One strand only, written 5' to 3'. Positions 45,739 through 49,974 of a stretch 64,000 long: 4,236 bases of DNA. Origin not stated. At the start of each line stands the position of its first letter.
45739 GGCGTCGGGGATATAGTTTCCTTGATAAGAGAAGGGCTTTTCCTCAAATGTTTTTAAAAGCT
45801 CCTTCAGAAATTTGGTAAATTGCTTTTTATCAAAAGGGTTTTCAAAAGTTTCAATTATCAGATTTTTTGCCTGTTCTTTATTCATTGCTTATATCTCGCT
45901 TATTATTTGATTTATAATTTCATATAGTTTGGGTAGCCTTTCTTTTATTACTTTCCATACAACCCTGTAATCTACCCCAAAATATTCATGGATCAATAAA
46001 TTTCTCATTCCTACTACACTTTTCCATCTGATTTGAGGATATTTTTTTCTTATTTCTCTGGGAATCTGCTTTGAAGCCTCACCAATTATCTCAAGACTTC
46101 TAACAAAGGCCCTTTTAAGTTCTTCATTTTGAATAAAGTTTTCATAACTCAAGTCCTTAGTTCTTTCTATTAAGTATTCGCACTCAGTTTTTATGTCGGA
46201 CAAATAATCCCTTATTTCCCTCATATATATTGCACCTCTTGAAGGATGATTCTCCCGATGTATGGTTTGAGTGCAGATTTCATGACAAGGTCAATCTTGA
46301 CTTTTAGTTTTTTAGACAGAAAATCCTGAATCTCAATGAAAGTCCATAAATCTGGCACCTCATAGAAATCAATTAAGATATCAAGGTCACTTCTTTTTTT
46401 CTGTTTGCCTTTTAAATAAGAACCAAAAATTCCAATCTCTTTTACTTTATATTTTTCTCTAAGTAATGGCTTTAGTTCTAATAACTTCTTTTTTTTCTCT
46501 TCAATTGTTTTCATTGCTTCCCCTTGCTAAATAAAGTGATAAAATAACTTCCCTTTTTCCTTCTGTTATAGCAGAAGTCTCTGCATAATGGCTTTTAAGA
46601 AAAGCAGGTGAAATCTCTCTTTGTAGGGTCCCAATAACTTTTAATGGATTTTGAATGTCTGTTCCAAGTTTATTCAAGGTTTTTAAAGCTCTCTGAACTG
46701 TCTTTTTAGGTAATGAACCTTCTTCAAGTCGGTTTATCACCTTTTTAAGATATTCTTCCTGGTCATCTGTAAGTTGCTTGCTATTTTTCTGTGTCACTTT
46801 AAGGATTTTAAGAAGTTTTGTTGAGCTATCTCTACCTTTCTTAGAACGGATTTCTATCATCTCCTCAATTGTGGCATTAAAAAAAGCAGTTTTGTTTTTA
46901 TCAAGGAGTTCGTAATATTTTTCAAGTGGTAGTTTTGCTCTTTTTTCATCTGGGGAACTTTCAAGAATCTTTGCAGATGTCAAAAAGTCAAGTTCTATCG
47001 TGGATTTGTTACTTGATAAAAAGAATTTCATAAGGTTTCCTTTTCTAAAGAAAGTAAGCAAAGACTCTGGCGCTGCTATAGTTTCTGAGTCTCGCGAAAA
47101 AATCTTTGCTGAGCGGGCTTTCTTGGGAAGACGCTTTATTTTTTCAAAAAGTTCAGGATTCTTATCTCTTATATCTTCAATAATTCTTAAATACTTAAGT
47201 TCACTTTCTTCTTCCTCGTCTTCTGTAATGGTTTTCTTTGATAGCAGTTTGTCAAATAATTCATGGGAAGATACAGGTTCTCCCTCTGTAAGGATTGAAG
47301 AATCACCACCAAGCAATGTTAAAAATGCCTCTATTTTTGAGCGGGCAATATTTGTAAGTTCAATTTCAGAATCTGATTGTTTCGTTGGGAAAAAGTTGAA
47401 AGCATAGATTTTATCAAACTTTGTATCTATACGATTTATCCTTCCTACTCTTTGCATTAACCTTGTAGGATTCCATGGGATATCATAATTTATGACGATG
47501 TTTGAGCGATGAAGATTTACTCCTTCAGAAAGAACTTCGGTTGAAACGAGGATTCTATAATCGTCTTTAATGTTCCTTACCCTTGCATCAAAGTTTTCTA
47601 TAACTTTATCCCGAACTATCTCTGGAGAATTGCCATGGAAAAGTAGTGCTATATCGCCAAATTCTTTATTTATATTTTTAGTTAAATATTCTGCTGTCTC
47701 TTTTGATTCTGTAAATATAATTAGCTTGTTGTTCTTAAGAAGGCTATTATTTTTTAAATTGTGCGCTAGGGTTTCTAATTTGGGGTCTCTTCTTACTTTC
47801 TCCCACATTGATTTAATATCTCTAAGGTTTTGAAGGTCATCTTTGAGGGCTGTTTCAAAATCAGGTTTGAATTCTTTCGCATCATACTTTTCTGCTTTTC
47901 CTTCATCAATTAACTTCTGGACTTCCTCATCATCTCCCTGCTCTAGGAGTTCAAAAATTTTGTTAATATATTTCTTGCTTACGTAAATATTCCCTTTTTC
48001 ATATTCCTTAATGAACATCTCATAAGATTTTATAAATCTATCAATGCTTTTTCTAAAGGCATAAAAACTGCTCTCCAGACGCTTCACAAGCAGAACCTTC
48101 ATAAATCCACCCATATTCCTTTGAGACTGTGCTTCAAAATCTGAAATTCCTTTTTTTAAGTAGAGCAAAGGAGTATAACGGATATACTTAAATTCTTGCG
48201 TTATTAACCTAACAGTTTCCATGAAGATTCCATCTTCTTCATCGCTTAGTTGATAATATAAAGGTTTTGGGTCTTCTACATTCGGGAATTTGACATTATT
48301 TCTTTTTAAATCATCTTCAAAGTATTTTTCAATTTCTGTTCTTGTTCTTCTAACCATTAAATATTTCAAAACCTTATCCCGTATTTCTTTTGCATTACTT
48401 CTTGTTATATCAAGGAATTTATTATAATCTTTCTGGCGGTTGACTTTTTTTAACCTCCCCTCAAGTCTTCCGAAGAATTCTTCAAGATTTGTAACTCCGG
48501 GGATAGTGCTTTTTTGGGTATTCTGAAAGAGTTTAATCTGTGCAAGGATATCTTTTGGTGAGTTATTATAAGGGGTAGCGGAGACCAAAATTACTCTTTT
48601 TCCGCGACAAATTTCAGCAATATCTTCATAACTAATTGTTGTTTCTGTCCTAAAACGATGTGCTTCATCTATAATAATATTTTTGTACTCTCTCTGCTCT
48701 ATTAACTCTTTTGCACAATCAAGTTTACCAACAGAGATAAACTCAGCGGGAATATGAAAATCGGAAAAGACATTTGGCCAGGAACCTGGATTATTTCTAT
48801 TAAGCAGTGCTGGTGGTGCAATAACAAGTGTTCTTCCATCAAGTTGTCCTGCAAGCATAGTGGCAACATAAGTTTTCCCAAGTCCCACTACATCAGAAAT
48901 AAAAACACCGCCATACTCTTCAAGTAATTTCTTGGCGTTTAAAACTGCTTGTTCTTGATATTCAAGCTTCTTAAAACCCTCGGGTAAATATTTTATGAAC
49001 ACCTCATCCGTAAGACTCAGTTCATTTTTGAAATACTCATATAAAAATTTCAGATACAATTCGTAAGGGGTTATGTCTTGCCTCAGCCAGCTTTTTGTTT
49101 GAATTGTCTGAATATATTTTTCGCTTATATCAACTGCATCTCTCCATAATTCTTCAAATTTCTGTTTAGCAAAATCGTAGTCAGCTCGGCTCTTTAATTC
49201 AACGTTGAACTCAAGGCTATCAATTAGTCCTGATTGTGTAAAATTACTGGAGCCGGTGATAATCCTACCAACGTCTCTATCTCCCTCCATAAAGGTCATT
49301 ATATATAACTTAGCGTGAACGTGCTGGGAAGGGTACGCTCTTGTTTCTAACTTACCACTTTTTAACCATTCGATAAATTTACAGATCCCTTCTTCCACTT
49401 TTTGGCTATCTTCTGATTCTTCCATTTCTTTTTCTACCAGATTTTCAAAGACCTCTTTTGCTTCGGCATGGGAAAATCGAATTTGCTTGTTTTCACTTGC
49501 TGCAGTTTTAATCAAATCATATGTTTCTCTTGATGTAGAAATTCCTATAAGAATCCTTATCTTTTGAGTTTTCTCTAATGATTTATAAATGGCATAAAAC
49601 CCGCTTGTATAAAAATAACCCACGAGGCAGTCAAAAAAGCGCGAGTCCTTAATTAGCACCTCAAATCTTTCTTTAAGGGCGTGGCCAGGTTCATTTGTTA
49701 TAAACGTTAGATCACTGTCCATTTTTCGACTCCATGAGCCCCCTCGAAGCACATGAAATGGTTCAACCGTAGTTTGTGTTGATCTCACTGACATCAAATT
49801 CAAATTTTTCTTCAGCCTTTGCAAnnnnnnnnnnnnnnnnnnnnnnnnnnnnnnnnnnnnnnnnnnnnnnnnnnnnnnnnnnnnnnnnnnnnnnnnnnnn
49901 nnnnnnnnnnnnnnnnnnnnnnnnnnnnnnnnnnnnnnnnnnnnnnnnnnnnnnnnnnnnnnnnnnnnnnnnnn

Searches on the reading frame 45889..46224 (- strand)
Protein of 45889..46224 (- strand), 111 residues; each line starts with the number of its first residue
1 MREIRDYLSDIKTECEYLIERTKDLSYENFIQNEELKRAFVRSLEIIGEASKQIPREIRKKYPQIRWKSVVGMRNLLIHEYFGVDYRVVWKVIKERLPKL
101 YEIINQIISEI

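Call 4: search_protein_families(library=pfam, proteins=[window:45889-46224:-], max_evalue=0.01)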
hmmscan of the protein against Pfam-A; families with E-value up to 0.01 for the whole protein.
window:45889-46224:- (111 aa): 1 family
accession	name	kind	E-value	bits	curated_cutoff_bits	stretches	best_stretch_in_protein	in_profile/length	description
PF01934.22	HepT-like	-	3e-29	101.6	23.5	1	11-107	1-120/120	Ribonuclease HepT-like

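Call 5: search_protein_families(library=padloc, proteins=[window:45889-46224:-], max_evalue=0.001)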
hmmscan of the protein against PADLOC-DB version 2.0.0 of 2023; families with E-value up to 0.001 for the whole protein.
window:45889-46224:- (111 aa): 0 families

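Call 76: search_protein_families(library=padloc, proteins=[window:45889-46224:-], max_evalue=0.01)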
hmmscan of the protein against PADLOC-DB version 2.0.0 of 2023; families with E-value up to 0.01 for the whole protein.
window:45889-46224:- (111 aa): 0 families

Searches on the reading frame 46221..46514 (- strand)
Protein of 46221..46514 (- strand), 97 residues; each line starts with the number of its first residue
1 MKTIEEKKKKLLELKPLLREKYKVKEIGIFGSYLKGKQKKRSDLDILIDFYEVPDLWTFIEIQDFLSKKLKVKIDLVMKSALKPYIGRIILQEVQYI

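Call 4: search_protein_families(library=pfam, proteins=[window:46221-46514:-], max_evalue=0.01)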
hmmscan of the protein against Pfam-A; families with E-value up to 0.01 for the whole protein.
window:46221-46514:- (97 aa): 3 families
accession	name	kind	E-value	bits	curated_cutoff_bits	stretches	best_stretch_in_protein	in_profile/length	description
PF01909.29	NTP_transf_2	-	2.1e-16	60.5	21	1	13-97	3-93/93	Nucleotidyltransferase domain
PF18765.7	Polbeta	-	1.9e-11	44.4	26.9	1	14-92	3-82/93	Polymerase beta, Nucleotidyltransferase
PF22600.2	MTPAP-like_central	-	2.3e-05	25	27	1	3-56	18-70/139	Poly(A) RNA polymerase, mitochondrial-like, central palm domain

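Call 5: search_protein_families(library=padloc, proteins=[window:46221-46514:-], max_evalue=0.001)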
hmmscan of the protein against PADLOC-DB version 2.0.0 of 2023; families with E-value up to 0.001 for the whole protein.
window:46221-46514:- (97 aa): 6 families
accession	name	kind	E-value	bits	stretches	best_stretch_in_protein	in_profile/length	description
PDLC04906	PDC-S09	-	9.3e-26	88.1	1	1-96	1-97/98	-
PDLC04904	PDC-S09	-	1.4e-20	71.4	1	1-95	1-96/104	-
PDLC04902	PDC-S09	-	2.4e-18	64.2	1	18-95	15-93/97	-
PDLC04905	PDC-S09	-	8.2e-17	59.4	1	13-94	10-95/101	-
PDLC04903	PDC-S09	-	3e-05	22.3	1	1-51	1-53/108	-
PDLC04907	PDC-S09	-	0.00013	20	1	11-49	14-52/114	-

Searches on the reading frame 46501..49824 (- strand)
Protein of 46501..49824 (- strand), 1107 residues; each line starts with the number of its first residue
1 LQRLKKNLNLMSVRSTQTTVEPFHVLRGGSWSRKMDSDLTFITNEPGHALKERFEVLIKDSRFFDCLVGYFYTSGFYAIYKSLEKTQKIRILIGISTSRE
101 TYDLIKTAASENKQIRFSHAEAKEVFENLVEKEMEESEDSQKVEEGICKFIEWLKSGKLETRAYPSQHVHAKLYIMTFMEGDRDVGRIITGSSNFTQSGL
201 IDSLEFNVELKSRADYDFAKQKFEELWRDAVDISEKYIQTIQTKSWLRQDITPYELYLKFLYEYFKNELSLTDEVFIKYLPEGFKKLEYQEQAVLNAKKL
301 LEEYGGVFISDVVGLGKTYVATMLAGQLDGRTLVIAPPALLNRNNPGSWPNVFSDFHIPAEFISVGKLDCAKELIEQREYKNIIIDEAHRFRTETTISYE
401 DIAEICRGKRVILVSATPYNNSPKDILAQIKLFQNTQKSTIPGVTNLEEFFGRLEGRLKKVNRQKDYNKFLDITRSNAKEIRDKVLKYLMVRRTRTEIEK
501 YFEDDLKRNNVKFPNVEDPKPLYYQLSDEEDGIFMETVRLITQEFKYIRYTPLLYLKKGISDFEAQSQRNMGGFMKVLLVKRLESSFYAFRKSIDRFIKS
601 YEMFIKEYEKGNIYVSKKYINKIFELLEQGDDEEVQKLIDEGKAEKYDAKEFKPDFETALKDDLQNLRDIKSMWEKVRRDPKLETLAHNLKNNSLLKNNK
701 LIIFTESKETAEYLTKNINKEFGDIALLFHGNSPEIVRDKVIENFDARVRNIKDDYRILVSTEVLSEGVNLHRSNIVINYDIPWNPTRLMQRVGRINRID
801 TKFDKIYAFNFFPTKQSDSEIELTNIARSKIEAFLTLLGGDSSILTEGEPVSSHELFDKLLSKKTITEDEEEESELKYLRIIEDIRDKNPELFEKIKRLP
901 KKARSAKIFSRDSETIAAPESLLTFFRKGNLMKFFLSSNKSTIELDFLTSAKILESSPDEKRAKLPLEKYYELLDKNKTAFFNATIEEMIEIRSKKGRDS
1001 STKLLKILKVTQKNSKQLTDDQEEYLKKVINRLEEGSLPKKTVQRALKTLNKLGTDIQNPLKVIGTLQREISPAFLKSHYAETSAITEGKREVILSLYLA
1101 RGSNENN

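Call 4: search_protein_families(library=pfam, proteins=[window:46501-49824:-], max_evalue=0.01)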
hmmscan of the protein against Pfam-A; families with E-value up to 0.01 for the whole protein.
window:46501-49824:- (1107 aa): 9 families
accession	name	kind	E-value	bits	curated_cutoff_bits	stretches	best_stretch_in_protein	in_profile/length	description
PF00271.37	Helicase_C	-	1.4e-22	80.4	23.5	1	683-799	3-109/110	Helicase conserved C-terminal domain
PF13091.12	PLDc_2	-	1.4e-09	38.4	27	1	86-227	9-132/132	PLD-like domain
PF04851.21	ResIII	-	2.3e-09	37.8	22.5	1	373-419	119-163/164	Type III restriction enzyme, res subunit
PF00176.29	SNF2-rel_dom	-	1.2e-07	31.6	24.9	1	371-504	117-231/290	SNF2-related domain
PF00270.35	DEAD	-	4.1e-06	27.1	26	1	378-423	116-164/167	DEAD/DEAH box helicase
PF22590.2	Cas3-like_C_2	-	3.9e-05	24.3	27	1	706-799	10-104/106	CRISPR-associated nuclease/helicase Cas3, C-terminal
PF09565.16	RE_NgoFVII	-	8.8e-05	22.3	23.8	1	156-231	79-153/162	NgoFVII restriction endonuclease N-terminal PLD domain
PF20720.3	nSTAND3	-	0.00085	19.5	27.2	0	292-328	5-41/155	Novel STAND NTPase 3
PF13401.12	AAA_22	-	0.0063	17.3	27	0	313-394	14-99/130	AAA domain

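Call 5: search_protein_families(library=padloc, proteins=[window:46501-49824:-], max_evalue=0.001)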
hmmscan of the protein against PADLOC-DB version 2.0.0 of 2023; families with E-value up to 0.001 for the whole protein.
window:46501-49824:- (1107 aa): 35 families (the best 25 are shown)
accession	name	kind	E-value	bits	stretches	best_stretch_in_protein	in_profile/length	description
PDLC01075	C3a139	-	2.3e-43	146.7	1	65-897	26-816/948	HKD+Snf2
PDLC02621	DrmD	-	2.4e-37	126.7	1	555-848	379-677/1040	DrmD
PDLC02623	DrmD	-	7.5e-31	104.7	1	666-892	497-708/1040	DrmD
PDLC02193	PLD_Helicase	-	2.3e-27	93.6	2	656-819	644-817/905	-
PDLC00659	HmaA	-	1.7e-25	87.1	1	566-801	363-612/1176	SNF2 helicase / DEAD-box helicase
PDLC02500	BrxHI|BrxHII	-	5.4e-24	82.8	1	555-890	353-657/933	BrxHI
PDLC02843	DpdE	-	3e-21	73.1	2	673-799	543-663/1091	DpdE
PDLC02632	DrmD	-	3.4e-21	73.4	1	571-833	394-656/662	DrmD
PDLC02619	DrmD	-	4.1e-21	72.8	1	577-845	299-577/872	DrmD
PDLC02840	DpdE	-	2.3e-20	70.5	2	653-812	517-666/1091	DpdE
PDLC02504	BrxHI|BrxHII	-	6.2e-20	68.8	1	570-846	367-625/971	BrxHII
PDLC02572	DrmA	-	2.4e-19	66.8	1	573-807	394-629/1043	DrmA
PDLC02633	DrmD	-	3.5e-19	66.3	1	569-815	395-644/839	DrmD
PDLC02620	DrmD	-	6.6e-18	62.1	1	570-824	361-601/1060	DrmD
PDLC02625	DrmD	-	8.8e-15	52.3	1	576-819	151-387/792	DrmD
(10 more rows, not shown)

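Call 6: search_protein_families(library=ncbifam, proteins=[window:46501-49824:-], max_evalue=0.001)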
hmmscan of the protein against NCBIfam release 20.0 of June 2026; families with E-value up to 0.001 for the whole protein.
window:46501-49824:- (1107 aa): 23 families
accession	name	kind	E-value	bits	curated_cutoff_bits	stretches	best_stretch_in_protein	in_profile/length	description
NF038317.1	DISARM_DrmD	equivalog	2.5e-42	145.3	610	1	484-898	314-706/1021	DISARM system SNF2-like helicase DrmD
NF042964.1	phospholipD_antiphage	equivalog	1.1e-41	143.1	1100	2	566-821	589-811/895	phospholipase D-like domain-containing anti-phage protein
NF041062.1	DpdE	equivalog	6.1e-25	87.4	500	2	635-813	488-655/1048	protein DpdE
NF038318.1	DISARM_DrmD_b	equivalog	9.7e-20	70.3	950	1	577-846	296-575/868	DISARM system SNF2-like helicase DrmD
NF003426.0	PRK04914.1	equivalog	8.9e-16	57.3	576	1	666-801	467-593/959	RNA polymerase-associated protein RapA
NF010337.0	PRK13766.1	equivalog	1.5e-10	39.8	610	1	620-798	289-467/781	Hef nuclease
NF008744.0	PRK11776.1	equivalog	1.8e-10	40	524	1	663-815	210-349/460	ATP-dependent RNA helicase DbpA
NF053636.1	DDHlcsCsdAPsy1082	equivalog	2.9e-09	36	890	1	699-798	244-336/512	DEAD/DEAH box helicase CsdA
NF053631.1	RNA_helic_CshA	equivalog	5.1e-09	35.5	646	1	667-800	209-332/434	degradosome RNA helicase CshA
TIGR02621.3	cas3_GSU0051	exception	1.2e-08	34.3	400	1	676-805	250-379/854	type I-G CRISPR-associated helicase/endonuclease Cas3g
NF041790.1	anti-phage_ZorD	equivalog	2e-08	32.7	1500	1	679-802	903-1027/1035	type I Zorya anti-phage system protein ZorD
NF007882.0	PRK10590.1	equivalog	9.6e-08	31.4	743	1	699-801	246-341/456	ATP-dependent RNA helicase RhlE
NF008394.0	PRK11192.1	equivalog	1.3e-07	30.9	507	1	681-802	233-344/441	ATP-dependent RNA helicase SrmB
NF053711.1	RNA_heli_RhlE1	exception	3.5e-07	29.3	750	1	677-801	226-340/434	RNA helicase RhlE1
NF058637.1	helic_SCO1167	equivalog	6.2e-07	27.9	1200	1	678-800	760-875/932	SCO1167/SCO6262 family helicase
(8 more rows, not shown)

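Call 30: search_solved_structures(query=window:46501-49722:-, max_evalue=0.001)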
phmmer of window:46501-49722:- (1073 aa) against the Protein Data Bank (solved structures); distinct sequences matched with E-value up to 0.001: 92 (the best 60 are shown).
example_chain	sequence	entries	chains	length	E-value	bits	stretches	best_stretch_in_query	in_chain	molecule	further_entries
1hv8_A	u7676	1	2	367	2e-10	42.6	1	635-774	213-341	PUTATIVE ATP-DEPENDENT RNA HELICASE MJ0669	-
5sup_A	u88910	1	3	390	3.2e-09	38.6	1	649-784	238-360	ATP-dependent RNA helicase SUB2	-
7apx_F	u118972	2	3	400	3.3e-09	38.6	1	649-784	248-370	ATP-dependent RNA helicase SUB2 | EM14S01-3B_G0007820.mRNA.1.CDS.1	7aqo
5suq_A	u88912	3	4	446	4.3e-09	38.2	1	642-784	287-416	ATP-dependent RNA helicase SUB2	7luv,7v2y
8u8d_D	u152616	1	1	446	4.3e-09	38.2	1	642-784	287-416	RNA helicase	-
8u8e_D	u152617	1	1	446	4.3e-09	38.2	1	642-784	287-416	RNA helicase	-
1fuu_A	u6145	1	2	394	9.5e-09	37.1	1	625-793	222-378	YEAST INITIATION FACTOR 4A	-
2vso_A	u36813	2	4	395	9.5e-09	37.1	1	625-793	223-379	ATP-DEPENDENT RNA HELICASE EIF4A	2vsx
1fuk_A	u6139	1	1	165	1.1e-08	36.9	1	665-797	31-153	EUKARYOTIC INITIATION FACTOR 4A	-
2zu6_A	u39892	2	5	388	1.2e-08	36.7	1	616-768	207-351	Eukaryotic initiation factor 4A-I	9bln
9dts_A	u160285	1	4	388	1.2e-08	36.7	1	616-768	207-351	Eukaryotic initiation factor 4A-I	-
6xki_A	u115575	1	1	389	1.3e-08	36.7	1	616-768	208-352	Eukaryotic initiation factor 4A-I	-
9i9f_A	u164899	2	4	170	1.3e-08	36.6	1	633-768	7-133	Eukaryotic initiation factor 4A-I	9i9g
5zc9_A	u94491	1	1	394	1.3e-08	36.6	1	616-768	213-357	Eukaryotic initiation factor 4A-I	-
7ppz_B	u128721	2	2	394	1.3e-08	36.6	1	616-768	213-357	Eukaryotic initiation factor 4A-I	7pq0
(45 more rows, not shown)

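Call 82: find_related_loci(query=window:46501-49722:-, collection=metagenome_contigs, flank=6000)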
Query window:46501-49722:- (1073 aa) in metagenome_contigs; peptide patterns used: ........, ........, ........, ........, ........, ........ (x = any residue, [..] = any of these).
600 stretches matched a pattern (row limit reached: there are more); 581 encode a relative of the query (tblastn E <= 1e-3); the best 80 are kept; 80 distinct loci.
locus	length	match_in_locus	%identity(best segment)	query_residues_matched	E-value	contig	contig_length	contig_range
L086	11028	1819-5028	78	4-1070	0e+0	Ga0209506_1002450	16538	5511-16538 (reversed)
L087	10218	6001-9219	77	1-1068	0e+0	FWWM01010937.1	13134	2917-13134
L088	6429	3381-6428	78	4-1016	0e+0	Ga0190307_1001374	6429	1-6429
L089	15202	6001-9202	77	4-1066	0e+0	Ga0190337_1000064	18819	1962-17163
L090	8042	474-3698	72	4-1070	0e+0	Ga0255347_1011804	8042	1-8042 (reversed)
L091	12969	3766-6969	71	4-1068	0e+0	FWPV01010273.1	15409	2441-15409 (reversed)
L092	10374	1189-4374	68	1-1065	0e+0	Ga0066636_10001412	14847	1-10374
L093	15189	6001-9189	68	1-1066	0e+0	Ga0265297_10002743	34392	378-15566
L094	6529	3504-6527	72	4-1005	0e+0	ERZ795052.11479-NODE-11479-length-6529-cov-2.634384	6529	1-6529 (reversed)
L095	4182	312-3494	67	1-1066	0e+0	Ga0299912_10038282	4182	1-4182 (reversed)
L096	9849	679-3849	66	3-1066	0e+0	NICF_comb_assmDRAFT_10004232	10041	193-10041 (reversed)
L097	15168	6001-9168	67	4-1067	0e+0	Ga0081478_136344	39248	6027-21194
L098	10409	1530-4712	66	3-1066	0e+0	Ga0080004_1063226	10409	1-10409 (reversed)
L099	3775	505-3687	66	1-1066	0e+0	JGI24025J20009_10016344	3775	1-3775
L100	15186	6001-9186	64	1-1067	0e+0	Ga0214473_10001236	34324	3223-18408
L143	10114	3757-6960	60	3-1073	0e+0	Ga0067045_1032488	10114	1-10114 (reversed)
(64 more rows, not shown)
